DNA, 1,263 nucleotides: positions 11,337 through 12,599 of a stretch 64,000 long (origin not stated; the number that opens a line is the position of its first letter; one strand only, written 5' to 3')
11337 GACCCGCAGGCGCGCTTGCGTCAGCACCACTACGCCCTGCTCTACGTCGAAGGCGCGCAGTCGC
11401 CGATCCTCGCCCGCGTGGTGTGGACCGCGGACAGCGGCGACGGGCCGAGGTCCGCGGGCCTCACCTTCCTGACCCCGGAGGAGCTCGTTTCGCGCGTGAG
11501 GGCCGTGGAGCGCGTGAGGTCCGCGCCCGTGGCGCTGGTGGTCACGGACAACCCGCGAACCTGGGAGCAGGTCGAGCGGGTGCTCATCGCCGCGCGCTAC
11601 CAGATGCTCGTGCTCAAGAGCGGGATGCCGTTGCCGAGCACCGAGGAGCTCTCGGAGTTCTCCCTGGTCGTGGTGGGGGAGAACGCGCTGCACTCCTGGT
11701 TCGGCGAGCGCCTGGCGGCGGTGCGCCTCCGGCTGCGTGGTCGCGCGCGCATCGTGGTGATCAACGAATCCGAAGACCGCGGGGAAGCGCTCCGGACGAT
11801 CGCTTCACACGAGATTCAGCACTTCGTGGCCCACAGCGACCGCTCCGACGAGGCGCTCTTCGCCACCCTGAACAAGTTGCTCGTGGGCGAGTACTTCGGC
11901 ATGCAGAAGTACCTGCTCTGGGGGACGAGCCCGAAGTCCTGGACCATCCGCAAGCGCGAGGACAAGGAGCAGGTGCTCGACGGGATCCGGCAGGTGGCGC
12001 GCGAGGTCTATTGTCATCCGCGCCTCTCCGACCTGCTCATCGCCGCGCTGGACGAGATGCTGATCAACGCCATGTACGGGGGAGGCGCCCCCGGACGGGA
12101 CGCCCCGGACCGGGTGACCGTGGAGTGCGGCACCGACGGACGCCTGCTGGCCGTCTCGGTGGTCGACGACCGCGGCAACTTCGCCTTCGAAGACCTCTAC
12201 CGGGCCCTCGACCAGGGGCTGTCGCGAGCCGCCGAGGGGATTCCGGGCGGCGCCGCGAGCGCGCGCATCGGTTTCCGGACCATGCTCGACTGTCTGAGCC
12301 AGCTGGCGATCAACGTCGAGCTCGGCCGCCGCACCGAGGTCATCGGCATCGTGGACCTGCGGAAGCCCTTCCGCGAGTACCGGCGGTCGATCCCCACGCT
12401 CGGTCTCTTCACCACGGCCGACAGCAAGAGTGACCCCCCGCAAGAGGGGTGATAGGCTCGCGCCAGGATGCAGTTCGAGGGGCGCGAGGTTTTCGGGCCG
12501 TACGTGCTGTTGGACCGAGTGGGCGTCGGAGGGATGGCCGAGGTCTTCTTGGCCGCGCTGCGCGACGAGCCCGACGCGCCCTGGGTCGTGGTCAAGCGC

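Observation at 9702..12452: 916-aa protein combining two putative c-di-GMP receptor sites with a partner-switching kinase module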

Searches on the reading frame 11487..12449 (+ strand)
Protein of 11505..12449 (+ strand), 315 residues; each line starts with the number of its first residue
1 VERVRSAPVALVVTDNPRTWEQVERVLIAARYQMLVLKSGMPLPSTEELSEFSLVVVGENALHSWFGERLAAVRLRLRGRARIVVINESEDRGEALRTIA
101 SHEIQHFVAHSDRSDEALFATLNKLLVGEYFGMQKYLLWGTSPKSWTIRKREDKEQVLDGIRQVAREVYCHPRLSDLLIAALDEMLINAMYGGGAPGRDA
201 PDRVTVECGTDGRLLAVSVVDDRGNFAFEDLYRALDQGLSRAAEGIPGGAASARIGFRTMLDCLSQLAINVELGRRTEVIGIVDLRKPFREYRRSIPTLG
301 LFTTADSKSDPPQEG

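Call 10: search_solved_structures(query=window:11505-12449:+, max_evalue=10, show_alignments=3)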
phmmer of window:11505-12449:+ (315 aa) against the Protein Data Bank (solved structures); distinct sequences matched with E-value up to 10: 2.
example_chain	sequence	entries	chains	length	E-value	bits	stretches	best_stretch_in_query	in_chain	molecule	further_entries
3j6b_H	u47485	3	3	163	0.43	13.1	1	101-164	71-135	54S ribosomal protein L23, mitochondrial | Large ribosomal subunit protein uL13m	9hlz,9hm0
5mrc_H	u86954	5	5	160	0.46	13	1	101-163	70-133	uL13m | Large ribosomal subunit protein uL13m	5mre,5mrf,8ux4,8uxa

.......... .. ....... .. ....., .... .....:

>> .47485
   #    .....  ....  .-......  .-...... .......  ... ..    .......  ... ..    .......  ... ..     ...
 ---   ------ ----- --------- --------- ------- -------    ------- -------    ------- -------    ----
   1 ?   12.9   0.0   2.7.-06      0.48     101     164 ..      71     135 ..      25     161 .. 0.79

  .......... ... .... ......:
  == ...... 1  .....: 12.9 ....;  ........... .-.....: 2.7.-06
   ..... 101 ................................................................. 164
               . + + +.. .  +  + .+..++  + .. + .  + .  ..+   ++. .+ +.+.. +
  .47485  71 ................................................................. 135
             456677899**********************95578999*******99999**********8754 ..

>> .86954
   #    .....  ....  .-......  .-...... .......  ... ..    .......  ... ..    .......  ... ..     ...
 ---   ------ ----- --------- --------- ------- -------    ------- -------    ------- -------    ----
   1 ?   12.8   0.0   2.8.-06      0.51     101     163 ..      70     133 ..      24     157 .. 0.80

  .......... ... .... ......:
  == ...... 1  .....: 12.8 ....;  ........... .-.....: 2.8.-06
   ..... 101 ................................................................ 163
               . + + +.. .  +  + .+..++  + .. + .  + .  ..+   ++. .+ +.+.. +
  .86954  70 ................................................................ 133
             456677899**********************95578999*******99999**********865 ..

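Call 15: find_homologous_proteins(query=A2, max_evalue=0.01)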
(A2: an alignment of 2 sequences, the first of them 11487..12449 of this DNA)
Query A2 (2 sequences) (321 aa, profile of the alignment): 7 proteins with E <= 0.01 among 8000 candidates.
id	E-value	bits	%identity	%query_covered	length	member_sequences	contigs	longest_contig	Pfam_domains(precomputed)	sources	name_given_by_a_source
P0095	2.1e-110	387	51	92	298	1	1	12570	-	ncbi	-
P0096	8.1e-99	349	52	87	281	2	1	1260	-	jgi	-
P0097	3.0e-98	347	46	92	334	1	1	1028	-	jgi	jgi:hypothetical protein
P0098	9.1e-98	346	47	93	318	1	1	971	-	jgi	jgi:hypothetical protein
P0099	1.5e-93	332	49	89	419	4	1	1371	-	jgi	jgi:hypothetical protein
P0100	1.2e-73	266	50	70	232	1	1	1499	-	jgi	jgi:anti-sigma regulatory factor (Ser/Thr protein kinase)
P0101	9.1e-53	198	49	53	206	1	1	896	-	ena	-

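Call 17: find_encoding_contigs(protein=P0095, flank=10000)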
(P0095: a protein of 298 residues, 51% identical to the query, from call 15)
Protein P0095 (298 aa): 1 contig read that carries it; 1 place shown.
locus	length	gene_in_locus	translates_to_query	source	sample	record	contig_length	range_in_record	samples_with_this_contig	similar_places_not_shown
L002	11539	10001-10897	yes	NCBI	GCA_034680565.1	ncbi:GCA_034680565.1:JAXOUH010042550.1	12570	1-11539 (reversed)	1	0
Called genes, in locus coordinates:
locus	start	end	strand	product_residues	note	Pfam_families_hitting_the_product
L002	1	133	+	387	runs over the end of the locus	?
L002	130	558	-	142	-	PF07323:DUF1465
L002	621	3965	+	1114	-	PF00580:UvrD-helicase, PF13245:AAA_19 (weak), PF13361:UvrD_C, PF13538:UvrD_C_2 (weak), PF12705:PDDEXK_1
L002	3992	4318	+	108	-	PF00085:Thioredoxin, PF14595:Thioredoxin_9 (weak), PF13098:Thioredoxin_2, PF13905:Thioredoxin_8 (faint)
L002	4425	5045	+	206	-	PF00120:Gln-synt_C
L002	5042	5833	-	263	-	PF00290:Trp_syntA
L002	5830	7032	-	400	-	PF00291:PALP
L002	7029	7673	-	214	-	PF00697:PRAI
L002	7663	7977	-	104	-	PF06305:LapA_dom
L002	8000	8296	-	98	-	PF00216:Bac_DNA_binding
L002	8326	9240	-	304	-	PF25145:NfeD1b_N (weak), PF01343:Peptidase_S49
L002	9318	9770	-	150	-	PF00575:S1, PF23459:S1_RRP5 (weak)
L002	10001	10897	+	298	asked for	-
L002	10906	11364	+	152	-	PF00583:Acetyltransf_1, PF13673:Acetyltransf_10, PF13508:Acetyltransf_7, PF08445:FR47 (weak)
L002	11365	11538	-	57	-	?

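Call 20: search_protein_representatives(alignment_id=A2)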
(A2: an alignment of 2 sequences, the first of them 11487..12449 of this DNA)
Query: 2 sequences, 321 profile positions. Proteins with E-value up to 0.001 (for the whole library): 1032; up to 1e-10: 416; up to 1e-30: 42. The best 150 are listed.
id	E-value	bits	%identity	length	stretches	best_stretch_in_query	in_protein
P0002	8.2e-187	636.5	-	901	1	2-312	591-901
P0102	8.9e-145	498.4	-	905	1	3-313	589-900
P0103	4.5e-136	469.7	-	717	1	4-317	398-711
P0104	6.5e-108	377.2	-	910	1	3-315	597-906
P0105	3.3e-102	358.5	-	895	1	8-310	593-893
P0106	6.1e-100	351.0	-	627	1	3-310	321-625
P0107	6.2e-100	351.0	-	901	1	15-311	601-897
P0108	4.4e-99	348.2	-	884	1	4-311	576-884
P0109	2.1e-97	342.7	-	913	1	13-318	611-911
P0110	1.5e-96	339.9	-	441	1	12-314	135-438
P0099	4.6e-94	331.7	-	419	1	12-310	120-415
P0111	1.2e-92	327.1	-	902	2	9-310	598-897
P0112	1.2e-89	317.3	-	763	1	11-309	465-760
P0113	2.3e-89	316.3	-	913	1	12-310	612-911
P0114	1.3e-88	313.8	-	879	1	13-310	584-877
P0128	1.2e-57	212.0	-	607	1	11-311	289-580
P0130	5.3e-43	163.9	-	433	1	13-310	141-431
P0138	7.4e-33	130.6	-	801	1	13-318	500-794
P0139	9.1e-32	127.0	-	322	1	7-312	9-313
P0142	5.9e-28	114.5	-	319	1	12-308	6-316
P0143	2.7e-27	112.3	-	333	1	4-308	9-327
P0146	3.4e-26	108.7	-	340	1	30-312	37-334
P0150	4.1e-25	105.2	-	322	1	15-310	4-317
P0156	2.4e-24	102.7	-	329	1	13-317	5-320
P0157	3.8e-24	102.0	-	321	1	22-299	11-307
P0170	3.5e-22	95.5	-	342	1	4-313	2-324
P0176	2.4e-21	92.8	-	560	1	9-318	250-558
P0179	5.1e-21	91.7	-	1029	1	43-308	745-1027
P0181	5.7e-21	91.6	-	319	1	11-312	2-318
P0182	9.9e-21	90.8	-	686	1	121-308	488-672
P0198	1.8e-19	86.6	-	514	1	124-292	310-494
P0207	3.5e-19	85.7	-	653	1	122-301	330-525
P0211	4.3e-19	85.4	-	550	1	90-310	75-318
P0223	1.7e-18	83.4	-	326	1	6-311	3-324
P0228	3.0e-18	82.6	-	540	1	119-293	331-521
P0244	2.1e-17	79.8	-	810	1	82-310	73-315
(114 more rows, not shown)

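Call 23: search_protein_families(library=pfam, proteins=[P0139, P0142, P0143, P0150, P0156, P0170, P0181, P0223, P0179, P0176], max_evalue=0.1)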
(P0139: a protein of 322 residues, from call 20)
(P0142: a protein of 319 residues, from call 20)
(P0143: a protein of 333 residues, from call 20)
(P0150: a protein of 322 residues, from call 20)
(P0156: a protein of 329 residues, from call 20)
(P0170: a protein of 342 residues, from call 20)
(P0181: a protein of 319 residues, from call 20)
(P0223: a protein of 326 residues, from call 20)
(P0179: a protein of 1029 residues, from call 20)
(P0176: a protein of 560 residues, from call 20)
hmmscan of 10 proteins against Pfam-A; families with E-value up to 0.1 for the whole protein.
P0139 (322 aa): 1 family
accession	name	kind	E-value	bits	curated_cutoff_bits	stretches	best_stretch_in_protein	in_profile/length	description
PF13581.12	HATPase_c_2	-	0.019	15.4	27.4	1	159-274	9-112/127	Histidine kinase-like ATPase domain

P0142 (319 aa): 2 families
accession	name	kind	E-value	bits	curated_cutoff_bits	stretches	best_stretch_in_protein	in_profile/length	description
PF02518.31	HATPase_c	-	0.072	14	26.4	0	180-287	10-93/111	Histidine kinase-, DNA gyrase B-, and HSP90-like ATPase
PF13581.12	HATPase_c_2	-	0.074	13.5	27.4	0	153-274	9-107/127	Histidine kinase-like ATPase domain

P0143 (333 aa): 2 families
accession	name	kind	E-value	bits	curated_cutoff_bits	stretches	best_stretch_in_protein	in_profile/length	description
PF13581.12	HATPase_c_2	-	0.005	17.3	27.4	1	162-283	7-103/127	Histidine kinase-like ATPase domain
PF02518.31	HATPase_c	-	0.022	15.7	26.4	1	186-290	5-85/111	Histidine kinase-, DNA gyrase B-, and HSP90-like ATPase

P0150 (322 aa): 3 families
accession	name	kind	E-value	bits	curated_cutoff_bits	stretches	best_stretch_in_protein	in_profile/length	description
PF13581.12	HATPase_c_2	-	0.00036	21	27.4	1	154-280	11-112/127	Histidine kinase-like ATPase domain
PF00072.30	Response_reg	-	0.013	16.1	30.2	1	11-115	7-108/111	Response regulator receiver domain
PF02518.31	HATPase_c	-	0.041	14.7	26.4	1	175-275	6-82/111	Histidine kinase-, DNA gyrase B-, and HSP90-like ATPase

P0156 (329 aa): 0 families

P0170 (342 aa): 0 families

P0181 (319 aa): 2 families
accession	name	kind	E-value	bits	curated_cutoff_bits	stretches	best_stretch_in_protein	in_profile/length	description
PF13581.12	HATPase_c_2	-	2.8e-07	31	27.4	1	151-282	7-115/127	Histidine kinase-like ATPase domain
PF02518.31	HATPase_c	-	0.017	16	26.4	1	176-292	6-104/111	Histidine kinase-, DNA gyrase B-, and HSP90-like ATPase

P0223 (326 aa): 1 family
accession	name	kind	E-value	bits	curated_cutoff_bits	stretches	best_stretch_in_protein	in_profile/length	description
PF13581.12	HATPase_c_2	-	0.00042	20.8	27.4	1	157-277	9-103/127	Histidine kinase-like ATPase domain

P0179 (1029 aa): 4 families
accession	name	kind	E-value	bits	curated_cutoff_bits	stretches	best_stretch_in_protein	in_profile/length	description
PF00069.31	Pkinase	-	5.7e-41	141.1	31.7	1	373-639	1-256/263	Protein kinase domain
PF07714.23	PK_Tyr_Ser-Thr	-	3e-25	89.5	23.1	1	374-636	2-250/258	Protein tyrosine and serine/threonine kinase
PF08534.16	Redoxin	-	0.046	13.9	26.6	0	88-122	23-57/148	Redoxin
PF01636.29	APH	-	0.052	13.7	23.2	0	504-525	167-188/239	Phosphotransferase enzyme family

P0176 (560 aa): 6 families
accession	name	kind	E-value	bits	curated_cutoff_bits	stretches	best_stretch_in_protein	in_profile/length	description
PF02518.31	HATPase_c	-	3.9e-29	101.8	26.4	2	130-235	2-110/111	Histidine kinase-, DNA gyrase B-, and HSP90-like ATPase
PF13581.12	HATPase_c_2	-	6.1e-14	52.6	27.4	2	396-514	5-112/127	Histidine kinase-like ATPase domain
PF00512.31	HisKA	-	1.8e-08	34.7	26.9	1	28-81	5-58/66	His Kinase A (phospho-acceptor) domain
PF13589.12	HATPase_c_3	-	0.01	16.3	25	0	134-181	3-49/137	Histidine kinase-, DNA gyrase B-, and HSP90-like ATPase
PF10090.15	HPTransfase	-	0.021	15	22.9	1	136-220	34-119/123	Histidine phosphotransferase C-terminal domain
PF14501.12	HATPase_c_5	-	0.04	14.3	22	0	134-219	6-89/102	GHKL domain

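Call 32: find_related_loci(query=A2, collection=genome_contigs, flank=6000)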
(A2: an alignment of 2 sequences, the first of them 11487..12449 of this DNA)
Query A2 (321 aa) in genome_contigs; peptide patterns used: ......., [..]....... (x = any residue, [..] = any of these).
77 stretches matched a pattern, but none encodes a relative of the query by tblastn (E <= 1e-3).

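Call 51: search_solved_structures(query=A7, max_evalue=10, show_alignments=4)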
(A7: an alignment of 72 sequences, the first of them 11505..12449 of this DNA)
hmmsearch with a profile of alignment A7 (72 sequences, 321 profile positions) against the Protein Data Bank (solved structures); distinct sequences matched with E-value up to 10: 139 (the best 60 are shown).
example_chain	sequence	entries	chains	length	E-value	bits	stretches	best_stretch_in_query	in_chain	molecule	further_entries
8svz_A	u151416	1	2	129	2.9e-06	29.9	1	6-118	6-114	Two-component response regulator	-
3hv2_A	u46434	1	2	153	1.9e-05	27.2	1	4-125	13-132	Response regulator/HD domain protein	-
3m6m_D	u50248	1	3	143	2.4e-05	26.9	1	4-121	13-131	Sensory/regulatory protein rpfC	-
3kht_A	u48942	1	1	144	9.1e-05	25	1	1-100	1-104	Response regulator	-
4q7e_A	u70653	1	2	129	0.00016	24.2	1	5-96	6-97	Response regulator of a two component regulatory system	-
2qsj_A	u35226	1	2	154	0.00029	23.3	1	8-138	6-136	DNA-binding response regulator, LuxR family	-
7w9h_A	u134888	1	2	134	0.00029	23.3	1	5-107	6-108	Response regulator protein FleR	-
3q9s_A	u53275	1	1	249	0.0003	23.3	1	3-106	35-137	DNA-binding response regulator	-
9xzo_A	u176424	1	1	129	0.00039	22.9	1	7-106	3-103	De novo protein M1X0B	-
3a0u_A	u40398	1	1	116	0.00046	22.7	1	6-99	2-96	Response regulator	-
2pkx_A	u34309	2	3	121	0.00049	22.6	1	7-99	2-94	Transcriptional regulatory protein phoP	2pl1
3a0r_B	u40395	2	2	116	0.00061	22.3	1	6-99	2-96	Response regulator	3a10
9h6e_D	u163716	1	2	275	0.00067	22.2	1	4-106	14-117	Two-component response regulator ARR1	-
7qz2_A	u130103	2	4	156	0.00077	22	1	4-117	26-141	Histidine kinase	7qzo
4d6x_A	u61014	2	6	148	0.00089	21.7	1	5-106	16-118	BACTERIAL REGULATORY, FIS FAMILY PROTEIN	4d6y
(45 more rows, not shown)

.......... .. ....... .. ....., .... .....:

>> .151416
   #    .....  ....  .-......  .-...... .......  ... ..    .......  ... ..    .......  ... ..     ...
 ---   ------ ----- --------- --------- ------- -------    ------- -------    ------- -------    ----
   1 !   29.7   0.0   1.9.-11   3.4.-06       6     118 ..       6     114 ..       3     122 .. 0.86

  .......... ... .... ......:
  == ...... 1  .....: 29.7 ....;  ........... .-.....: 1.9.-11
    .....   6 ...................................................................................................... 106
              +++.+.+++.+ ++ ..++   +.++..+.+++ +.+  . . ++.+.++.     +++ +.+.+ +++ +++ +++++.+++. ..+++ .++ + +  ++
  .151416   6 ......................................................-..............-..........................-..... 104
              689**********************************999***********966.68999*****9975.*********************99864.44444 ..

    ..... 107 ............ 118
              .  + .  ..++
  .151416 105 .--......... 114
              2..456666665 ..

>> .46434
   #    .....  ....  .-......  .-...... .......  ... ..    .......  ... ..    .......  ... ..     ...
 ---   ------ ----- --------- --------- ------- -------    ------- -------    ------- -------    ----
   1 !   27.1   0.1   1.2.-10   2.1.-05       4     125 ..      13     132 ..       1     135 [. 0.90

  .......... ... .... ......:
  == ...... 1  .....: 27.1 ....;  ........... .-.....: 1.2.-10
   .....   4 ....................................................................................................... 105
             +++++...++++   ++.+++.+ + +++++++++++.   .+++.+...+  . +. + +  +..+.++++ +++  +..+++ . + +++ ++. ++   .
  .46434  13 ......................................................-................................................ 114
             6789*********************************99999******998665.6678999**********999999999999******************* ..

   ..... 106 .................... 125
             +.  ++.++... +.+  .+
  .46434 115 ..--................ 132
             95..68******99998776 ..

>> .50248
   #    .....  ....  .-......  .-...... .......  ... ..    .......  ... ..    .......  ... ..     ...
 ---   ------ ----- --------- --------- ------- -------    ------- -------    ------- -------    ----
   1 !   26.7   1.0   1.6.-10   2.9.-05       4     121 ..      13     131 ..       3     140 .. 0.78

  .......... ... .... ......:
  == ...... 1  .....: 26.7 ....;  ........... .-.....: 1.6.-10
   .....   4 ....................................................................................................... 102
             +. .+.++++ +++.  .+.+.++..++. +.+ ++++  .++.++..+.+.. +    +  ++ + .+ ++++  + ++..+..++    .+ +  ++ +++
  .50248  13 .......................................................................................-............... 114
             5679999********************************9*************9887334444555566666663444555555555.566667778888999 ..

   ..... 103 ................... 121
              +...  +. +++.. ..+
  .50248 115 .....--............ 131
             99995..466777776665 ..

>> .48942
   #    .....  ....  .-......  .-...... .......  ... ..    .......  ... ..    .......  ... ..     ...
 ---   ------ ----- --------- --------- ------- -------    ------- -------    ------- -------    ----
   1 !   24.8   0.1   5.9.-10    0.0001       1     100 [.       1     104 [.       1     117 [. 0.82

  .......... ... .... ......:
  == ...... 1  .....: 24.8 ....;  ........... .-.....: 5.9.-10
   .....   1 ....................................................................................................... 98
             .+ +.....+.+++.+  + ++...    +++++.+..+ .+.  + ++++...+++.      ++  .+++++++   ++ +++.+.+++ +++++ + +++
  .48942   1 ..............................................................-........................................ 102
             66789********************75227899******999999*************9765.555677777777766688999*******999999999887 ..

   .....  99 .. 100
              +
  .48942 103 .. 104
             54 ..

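Call 72: find_related_loci(query=A11, collection=genome_contigs, flank=4000)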
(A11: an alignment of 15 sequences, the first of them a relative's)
Query A11 (321 aa) in genome_contigs; peptide patterns used: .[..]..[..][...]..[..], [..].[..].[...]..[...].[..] (x = any residue, [..] = any of these).
600 stretches matched a pattern (row limit reached: there are more); 543 encode a relative of the query (tblastn E <= 1e-3); the best 80 are kept; 80 distinct loci.
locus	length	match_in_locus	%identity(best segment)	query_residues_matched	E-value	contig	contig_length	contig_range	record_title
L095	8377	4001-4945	70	1-318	4e-149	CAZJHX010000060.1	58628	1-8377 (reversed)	MAG TPA_asm: uncultured Myxococcales bacterium isolate binchicken_co141_27 genome assembly, contig: NODE_2172_length_586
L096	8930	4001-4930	46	4-317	5e-86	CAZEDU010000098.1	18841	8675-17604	MAG TPA_asm: uncultured Myxococcaceae bacterium isolate binchicken_co179_59 genome assembly, contig: NODE_6082_length_18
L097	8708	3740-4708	44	5-317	2e-85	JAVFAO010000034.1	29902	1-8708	MAG: Myxococcota bacterium isolate BF4_93 NODE_4476_length_29902_cov_4.670831_Biofilm4, whole genome shotgun sequence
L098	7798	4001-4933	44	2-317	2e-79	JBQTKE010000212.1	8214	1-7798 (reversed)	MAG: Myxococcaceae bacterium isolate SAW187 c_000000247741, whole genome shotgun sequence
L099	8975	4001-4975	41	3-317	4e-79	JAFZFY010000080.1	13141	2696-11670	MAG: Proteobacteria bacterium isolate RGIG7731 Water_buffalos_Rectum-3__c105129, whole genome shotgun sequence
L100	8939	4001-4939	42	4-320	6e-79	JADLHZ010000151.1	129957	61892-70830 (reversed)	MAG: Deltaproteobacteria bacterium isolate SJ496 c_000001820179, whole genome shotgun sequence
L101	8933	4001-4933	42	2-316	2e-77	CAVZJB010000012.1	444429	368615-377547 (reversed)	MAG: uncultured delta proteobacterium isolate MFD02416.bin.1.82 genome assembly, contig: contig_20085, whole genome shot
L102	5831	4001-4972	40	5-317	4e-77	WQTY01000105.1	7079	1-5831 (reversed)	MAG: Proteobacteria bacterium isolate Cu122P3bin5 JGI20164J26629_10001979, whole genome shotgun sequence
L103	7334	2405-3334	42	3-317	4e-77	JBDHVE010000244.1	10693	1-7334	MAG: Polyangiaceae bacterium isolate AS-MESO-3CA.120 NODE_26702_length_10693_cov_5.007818, whole genome shotgun sequence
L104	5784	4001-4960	42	1-318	6e-77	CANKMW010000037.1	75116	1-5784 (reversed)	MAG: Myxococcales bacterium isolate TH-Jun18-119 genome assembly, contig: TH-Jun18-C520, whole genome shotgun sequence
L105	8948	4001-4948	40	4-318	6e-77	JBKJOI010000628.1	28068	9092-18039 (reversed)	MAG: Haliangiales bacterium isolate ant_bin.405 k117_5332490, whole genome shotgun sequence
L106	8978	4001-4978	40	3-317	3e-76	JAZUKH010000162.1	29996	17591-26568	MAG: Myxococcota bacterium isolate T1900045249_TH20190019.MAGScoT_cleanbin_000030 SGB_5730_k141_1854494, whole genome sh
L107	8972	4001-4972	40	5-317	1e-75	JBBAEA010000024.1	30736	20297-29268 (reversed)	MAG: Bradymonadales bacterium isolate SO_2017_LW2_140 scaffold_3279_c1_LW138R_2017, whole genome shotgun sequence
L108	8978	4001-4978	40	3-317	6e-76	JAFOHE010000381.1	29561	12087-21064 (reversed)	MAG: Proteobacteria bacterium isolate RGIG464 Dairy_cattle_Colon.Co__c4540713, whole genome shotgun sequence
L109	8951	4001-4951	41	1-317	4e-75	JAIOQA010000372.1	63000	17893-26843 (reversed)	MAG: Deltaproteobacteria bacterium isolate LakeFargette_0920_ALND_MAG_72_12 LacPavin_0920_ALND_scaffold_748084, whole ge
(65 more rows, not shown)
